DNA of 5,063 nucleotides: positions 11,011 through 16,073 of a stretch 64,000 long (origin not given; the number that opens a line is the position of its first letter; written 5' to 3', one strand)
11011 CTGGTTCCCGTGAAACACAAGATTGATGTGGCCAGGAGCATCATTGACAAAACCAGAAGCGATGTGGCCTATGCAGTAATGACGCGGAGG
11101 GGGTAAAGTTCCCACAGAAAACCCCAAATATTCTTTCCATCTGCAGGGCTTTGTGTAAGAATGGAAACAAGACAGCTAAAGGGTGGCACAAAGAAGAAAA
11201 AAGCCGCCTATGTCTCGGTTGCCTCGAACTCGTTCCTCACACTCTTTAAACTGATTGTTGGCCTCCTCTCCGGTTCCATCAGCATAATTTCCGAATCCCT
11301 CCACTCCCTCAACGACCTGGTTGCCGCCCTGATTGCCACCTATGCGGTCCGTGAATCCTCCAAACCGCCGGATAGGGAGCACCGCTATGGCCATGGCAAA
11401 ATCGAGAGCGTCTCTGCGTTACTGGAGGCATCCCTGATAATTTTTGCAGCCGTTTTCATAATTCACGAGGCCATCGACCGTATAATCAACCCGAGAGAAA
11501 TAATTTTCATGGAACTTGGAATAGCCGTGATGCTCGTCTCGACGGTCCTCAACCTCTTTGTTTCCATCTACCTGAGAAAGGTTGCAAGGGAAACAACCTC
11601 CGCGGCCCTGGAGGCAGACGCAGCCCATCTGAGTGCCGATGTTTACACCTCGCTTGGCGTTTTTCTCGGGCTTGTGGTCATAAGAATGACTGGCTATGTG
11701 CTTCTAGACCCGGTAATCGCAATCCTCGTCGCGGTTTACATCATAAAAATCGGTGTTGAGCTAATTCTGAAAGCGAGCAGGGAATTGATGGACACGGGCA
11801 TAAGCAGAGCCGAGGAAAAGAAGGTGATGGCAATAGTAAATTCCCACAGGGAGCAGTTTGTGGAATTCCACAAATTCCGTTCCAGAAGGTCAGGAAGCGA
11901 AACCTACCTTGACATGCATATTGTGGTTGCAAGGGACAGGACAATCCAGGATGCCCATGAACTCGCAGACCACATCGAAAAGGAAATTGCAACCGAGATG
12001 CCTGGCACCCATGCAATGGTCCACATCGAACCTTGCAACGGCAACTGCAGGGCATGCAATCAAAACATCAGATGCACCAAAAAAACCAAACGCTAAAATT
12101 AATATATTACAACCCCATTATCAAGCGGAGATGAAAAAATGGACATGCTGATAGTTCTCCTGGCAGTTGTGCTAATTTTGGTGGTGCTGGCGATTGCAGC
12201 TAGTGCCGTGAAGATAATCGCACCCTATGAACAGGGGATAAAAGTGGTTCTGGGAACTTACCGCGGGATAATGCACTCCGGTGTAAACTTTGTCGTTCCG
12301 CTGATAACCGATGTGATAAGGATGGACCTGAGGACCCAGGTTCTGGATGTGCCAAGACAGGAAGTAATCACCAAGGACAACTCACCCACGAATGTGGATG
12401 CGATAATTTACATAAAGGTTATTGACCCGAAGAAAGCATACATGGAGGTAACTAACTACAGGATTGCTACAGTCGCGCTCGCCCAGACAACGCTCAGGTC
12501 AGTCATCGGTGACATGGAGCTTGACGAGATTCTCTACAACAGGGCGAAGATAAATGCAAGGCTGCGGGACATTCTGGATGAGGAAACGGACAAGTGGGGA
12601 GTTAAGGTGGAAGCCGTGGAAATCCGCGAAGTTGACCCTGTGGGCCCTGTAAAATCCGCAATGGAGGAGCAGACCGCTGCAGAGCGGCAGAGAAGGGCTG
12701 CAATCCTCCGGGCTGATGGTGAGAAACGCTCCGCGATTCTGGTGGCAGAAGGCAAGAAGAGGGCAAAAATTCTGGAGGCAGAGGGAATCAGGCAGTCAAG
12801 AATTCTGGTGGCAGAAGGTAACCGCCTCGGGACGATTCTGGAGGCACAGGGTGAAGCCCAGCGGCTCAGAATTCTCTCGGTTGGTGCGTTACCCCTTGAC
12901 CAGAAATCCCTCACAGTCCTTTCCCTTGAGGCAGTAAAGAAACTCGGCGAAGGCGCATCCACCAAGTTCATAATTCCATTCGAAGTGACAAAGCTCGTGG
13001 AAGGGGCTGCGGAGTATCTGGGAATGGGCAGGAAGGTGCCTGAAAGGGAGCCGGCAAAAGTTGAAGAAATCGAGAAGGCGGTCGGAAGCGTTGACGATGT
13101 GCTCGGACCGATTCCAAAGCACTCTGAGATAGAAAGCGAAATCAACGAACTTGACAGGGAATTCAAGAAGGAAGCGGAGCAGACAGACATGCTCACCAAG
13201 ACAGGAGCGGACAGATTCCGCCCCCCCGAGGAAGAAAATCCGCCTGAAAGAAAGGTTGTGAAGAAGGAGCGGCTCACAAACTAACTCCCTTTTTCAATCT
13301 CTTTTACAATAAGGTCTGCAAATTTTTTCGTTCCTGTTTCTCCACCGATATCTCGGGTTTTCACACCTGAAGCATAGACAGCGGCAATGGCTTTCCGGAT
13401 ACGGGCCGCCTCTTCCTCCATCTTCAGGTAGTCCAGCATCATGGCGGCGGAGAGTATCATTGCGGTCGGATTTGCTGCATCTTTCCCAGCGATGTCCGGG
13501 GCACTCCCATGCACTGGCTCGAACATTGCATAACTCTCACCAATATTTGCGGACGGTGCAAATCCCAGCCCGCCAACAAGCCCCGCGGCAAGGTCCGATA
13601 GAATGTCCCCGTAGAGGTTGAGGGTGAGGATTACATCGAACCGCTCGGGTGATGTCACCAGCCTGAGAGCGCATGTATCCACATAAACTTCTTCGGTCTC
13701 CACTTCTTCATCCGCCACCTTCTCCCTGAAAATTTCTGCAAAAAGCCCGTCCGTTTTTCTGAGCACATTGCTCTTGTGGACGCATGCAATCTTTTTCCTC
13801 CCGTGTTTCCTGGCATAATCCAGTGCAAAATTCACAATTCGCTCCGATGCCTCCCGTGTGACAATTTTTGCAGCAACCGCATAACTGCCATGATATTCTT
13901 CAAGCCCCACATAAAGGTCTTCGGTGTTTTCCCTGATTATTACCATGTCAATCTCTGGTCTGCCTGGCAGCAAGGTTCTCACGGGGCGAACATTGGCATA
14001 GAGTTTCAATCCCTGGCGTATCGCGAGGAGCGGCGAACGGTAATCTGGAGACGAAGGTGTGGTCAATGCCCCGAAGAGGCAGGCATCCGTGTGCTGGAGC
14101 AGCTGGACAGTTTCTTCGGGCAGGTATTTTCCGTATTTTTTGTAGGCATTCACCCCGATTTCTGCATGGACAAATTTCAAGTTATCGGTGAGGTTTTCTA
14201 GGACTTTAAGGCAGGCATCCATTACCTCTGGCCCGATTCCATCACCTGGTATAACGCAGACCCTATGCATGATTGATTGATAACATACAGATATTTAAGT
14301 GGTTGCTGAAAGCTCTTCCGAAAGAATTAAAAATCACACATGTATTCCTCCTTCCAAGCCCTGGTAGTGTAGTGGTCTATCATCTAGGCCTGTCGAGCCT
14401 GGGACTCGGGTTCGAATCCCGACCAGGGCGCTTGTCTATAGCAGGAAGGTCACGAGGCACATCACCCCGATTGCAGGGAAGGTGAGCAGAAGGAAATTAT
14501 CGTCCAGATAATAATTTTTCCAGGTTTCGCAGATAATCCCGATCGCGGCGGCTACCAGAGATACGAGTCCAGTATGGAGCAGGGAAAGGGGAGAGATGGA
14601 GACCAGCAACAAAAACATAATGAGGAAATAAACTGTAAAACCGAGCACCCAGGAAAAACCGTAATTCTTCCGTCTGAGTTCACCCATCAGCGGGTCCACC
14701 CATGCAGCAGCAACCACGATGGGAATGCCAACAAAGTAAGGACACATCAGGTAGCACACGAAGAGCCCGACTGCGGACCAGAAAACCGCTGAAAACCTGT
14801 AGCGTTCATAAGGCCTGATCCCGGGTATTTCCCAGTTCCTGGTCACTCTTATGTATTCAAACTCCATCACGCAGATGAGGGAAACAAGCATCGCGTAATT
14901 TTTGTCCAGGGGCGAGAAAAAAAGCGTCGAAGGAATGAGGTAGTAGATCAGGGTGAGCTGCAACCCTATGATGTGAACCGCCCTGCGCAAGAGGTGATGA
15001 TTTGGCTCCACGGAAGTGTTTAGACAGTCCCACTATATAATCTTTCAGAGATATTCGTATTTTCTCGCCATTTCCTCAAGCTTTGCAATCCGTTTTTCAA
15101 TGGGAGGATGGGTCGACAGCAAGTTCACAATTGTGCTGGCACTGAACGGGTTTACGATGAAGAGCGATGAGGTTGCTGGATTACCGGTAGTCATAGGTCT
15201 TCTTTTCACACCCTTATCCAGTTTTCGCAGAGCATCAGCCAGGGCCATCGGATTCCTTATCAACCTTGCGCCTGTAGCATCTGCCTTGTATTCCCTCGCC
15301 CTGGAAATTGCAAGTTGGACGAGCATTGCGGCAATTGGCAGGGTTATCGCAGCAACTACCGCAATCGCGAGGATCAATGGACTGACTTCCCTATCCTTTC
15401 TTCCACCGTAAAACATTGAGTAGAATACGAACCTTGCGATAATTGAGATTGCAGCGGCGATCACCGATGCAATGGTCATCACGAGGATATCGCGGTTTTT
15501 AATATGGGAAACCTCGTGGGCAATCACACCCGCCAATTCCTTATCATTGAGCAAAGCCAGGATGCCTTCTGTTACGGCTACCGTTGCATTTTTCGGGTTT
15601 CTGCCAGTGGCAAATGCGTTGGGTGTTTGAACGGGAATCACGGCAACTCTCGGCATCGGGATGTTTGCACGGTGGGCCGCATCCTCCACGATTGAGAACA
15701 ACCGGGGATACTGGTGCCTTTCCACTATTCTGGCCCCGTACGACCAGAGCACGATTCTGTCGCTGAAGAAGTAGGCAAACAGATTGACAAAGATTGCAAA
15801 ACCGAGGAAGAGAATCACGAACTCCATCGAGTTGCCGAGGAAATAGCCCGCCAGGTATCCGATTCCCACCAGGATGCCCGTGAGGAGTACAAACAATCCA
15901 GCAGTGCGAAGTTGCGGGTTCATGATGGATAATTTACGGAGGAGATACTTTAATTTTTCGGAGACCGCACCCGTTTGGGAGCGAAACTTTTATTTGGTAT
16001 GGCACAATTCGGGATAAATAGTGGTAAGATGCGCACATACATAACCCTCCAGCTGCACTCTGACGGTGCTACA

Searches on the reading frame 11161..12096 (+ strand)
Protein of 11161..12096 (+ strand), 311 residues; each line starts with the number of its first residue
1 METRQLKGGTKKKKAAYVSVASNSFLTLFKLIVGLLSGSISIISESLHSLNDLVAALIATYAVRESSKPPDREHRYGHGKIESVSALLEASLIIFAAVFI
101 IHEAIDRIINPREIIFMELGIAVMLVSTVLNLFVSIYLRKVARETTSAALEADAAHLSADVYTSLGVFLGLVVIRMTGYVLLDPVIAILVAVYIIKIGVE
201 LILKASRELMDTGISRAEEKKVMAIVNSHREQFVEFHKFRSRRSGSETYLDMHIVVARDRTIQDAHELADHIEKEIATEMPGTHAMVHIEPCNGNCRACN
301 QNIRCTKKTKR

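Call 39: search_protein_families(library=pfam, proteins=[window:11161-12096:+], max_evalue=0.0001)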
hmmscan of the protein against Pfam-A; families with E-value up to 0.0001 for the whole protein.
window:11161-12096:+ (311 aa): 2 families
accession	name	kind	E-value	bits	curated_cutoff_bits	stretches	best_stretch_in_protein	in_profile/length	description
PF01545.26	Cation_efflux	-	7.2e-52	176.5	26.6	1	17-210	2-198/198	Cation efflux family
PF16916.11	ZT_dimer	-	1.5e-20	73.5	26.7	1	216-292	3-78/78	Dimerisation domain of Zinc Transporter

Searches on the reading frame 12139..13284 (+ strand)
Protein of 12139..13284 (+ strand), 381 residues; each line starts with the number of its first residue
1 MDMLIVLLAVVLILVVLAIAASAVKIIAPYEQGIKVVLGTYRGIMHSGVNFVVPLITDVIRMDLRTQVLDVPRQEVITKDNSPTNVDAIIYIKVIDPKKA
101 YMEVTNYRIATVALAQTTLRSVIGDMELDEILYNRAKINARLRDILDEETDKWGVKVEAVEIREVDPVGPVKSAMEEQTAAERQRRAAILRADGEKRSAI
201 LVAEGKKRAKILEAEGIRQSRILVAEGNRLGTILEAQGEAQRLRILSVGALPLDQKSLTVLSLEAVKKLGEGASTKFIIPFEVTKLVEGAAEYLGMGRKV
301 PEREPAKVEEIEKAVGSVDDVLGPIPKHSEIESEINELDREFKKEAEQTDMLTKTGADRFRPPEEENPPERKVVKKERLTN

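Call 39: search_protein_families(library=pfam, proteins=[window:12139-13284:+], max_evalue=0.0001)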
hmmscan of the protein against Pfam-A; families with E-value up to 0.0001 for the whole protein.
window:12139-13284:+ (381 aa): 1 family
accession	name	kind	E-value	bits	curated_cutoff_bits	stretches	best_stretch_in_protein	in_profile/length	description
PF01145.31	Band_7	-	3.8e-39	135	23.6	1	26-196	2-176/176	SPFH domain / Band 7 family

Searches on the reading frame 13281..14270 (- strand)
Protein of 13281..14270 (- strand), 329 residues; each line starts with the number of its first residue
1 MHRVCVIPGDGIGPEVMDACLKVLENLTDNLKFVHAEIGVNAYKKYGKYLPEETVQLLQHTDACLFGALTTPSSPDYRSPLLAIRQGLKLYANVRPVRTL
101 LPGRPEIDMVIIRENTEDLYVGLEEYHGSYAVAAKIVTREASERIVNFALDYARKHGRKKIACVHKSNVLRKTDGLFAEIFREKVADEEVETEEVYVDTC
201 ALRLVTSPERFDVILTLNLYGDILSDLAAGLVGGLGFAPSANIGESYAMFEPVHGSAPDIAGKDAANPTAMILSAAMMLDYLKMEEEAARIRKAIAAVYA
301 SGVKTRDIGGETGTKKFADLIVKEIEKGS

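Call 39: search_protein_families(library=pfam, proteins=[window:13281-14270:-], max_evalue=0.0001)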
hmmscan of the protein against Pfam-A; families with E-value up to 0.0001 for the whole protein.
window:13281-14270:- (329 aa): 1 family
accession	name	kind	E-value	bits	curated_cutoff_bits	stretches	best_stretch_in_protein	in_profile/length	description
PF00180.25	Iso_dh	-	3.3e-106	355.9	27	1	4-320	2-347/348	Isocitrate/isopropylmalate dehydrogenase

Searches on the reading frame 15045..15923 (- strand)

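Call 39: search_protein_families(library=pfam, proteins=[window:15045-15923:-], max_evalue=0.0001)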
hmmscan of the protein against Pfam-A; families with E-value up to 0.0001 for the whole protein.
window:15045-15923:- (292 aa): 1 family
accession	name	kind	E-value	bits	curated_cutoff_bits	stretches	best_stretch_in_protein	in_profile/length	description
PF01435.24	Peptidase_M48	-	9e-38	130.4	20.3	1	72-285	4-185/186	Peptidase family M48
